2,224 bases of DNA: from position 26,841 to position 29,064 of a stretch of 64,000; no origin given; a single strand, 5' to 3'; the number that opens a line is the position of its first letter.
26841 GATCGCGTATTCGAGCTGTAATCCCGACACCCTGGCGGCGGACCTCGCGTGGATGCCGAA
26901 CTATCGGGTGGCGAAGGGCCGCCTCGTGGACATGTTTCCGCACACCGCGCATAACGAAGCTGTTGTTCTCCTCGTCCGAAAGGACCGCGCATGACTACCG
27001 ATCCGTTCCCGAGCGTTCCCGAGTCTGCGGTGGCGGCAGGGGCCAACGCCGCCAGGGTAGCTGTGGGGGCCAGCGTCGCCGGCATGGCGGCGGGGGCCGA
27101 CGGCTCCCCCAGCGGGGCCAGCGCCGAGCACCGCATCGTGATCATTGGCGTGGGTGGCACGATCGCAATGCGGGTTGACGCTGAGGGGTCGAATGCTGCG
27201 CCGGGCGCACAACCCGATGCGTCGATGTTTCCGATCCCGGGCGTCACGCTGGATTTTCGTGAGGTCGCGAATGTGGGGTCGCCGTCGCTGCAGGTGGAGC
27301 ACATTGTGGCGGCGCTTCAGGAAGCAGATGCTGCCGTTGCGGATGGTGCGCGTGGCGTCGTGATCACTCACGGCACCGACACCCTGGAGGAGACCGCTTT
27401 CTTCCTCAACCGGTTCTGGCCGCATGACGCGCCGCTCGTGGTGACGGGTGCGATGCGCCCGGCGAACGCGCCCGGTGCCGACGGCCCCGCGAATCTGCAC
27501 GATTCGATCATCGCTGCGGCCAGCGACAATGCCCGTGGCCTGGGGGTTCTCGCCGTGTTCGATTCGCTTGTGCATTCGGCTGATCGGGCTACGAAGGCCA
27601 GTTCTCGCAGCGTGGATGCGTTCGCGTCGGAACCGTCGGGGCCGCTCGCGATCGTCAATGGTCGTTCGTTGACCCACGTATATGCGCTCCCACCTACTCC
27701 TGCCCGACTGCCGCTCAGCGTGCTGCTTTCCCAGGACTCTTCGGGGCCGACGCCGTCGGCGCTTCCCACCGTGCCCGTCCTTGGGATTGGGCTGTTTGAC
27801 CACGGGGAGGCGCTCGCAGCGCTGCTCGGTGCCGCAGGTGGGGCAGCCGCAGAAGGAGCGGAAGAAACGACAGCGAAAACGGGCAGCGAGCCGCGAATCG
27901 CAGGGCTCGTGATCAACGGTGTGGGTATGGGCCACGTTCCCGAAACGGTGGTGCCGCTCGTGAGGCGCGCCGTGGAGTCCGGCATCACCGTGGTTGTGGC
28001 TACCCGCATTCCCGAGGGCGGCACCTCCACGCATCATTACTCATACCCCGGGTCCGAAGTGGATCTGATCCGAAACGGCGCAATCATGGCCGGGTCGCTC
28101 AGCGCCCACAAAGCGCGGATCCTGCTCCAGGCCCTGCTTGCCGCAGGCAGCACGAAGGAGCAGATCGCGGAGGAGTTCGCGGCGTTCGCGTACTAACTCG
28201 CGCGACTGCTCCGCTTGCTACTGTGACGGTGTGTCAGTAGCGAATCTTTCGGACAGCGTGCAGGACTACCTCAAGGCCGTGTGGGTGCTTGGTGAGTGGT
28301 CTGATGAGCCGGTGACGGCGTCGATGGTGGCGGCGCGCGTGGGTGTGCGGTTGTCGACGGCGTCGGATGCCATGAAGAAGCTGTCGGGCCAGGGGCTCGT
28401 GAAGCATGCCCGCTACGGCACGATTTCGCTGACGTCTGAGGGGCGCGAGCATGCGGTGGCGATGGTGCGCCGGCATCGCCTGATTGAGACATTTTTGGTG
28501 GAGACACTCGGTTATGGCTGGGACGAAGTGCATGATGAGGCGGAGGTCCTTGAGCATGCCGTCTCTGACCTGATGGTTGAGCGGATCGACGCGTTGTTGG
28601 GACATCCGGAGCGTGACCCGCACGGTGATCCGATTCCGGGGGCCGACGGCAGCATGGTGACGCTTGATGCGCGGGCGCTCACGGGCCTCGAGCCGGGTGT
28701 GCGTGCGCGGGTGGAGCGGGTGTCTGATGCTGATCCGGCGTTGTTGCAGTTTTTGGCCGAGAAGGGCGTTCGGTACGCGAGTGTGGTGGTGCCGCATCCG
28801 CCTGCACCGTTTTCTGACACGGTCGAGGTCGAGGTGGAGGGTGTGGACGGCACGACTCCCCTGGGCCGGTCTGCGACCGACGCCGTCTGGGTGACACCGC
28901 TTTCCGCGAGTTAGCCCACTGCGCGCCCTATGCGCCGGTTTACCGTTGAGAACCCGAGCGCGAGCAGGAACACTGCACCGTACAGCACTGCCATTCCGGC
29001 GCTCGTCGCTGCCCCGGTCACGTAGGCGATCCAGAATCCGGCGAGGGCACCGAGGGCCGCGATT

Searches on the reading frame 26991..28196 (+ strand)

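Call 95: search_protein_families(library=pfam, proteins=[window:26991-28196:+], max_evalue=0.001)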
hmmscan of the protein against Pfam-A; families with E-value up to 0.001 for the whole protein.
window:26991-28196:+ (401 aa): 2 families
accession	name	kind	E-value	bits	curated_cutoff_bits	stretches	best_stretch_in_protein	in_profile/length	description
PF00710.25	Asparaginase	-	5.1e-49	166.9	22.5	1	48-227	1-185/193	Asparaginase, N-terminal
PF17763.6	Asparaginase_C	-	2.5e-23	82.7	34.6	1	290-396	11-114/114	Glutaminase/Asparaginase C-terminal domain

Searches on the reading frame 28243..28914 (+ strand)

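Call 95: search_protein_families(library=pfam, proteins=[window:28243-28914:+], max_evalue=0.001)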
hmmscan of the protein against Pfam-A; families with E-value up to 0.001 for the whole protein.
window:28243-28914:+ (223 aa): 4 families
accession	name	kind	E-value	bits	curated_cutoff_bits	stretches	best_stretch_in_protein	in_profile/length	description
PF02742.21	Fe_dep_repr_C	-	4.4e-33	113.6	27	1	64-132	1-69/70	Iron dependent repressor, metal binding and dimerisation domain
PF01325.25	Fe_dep_repress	-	8e-13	48.8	26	1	2-59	2-58/60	Iron dependent repressor, N-terminal DNA binding domain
PF04023.20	FeoA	-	1.4e-07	31.9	23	1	146-218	3-73/74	FeoA domain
PF12840.13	HTH_20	-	3.1e-05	24.3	27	1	16-55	13-50/51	Helix-turn-helix domain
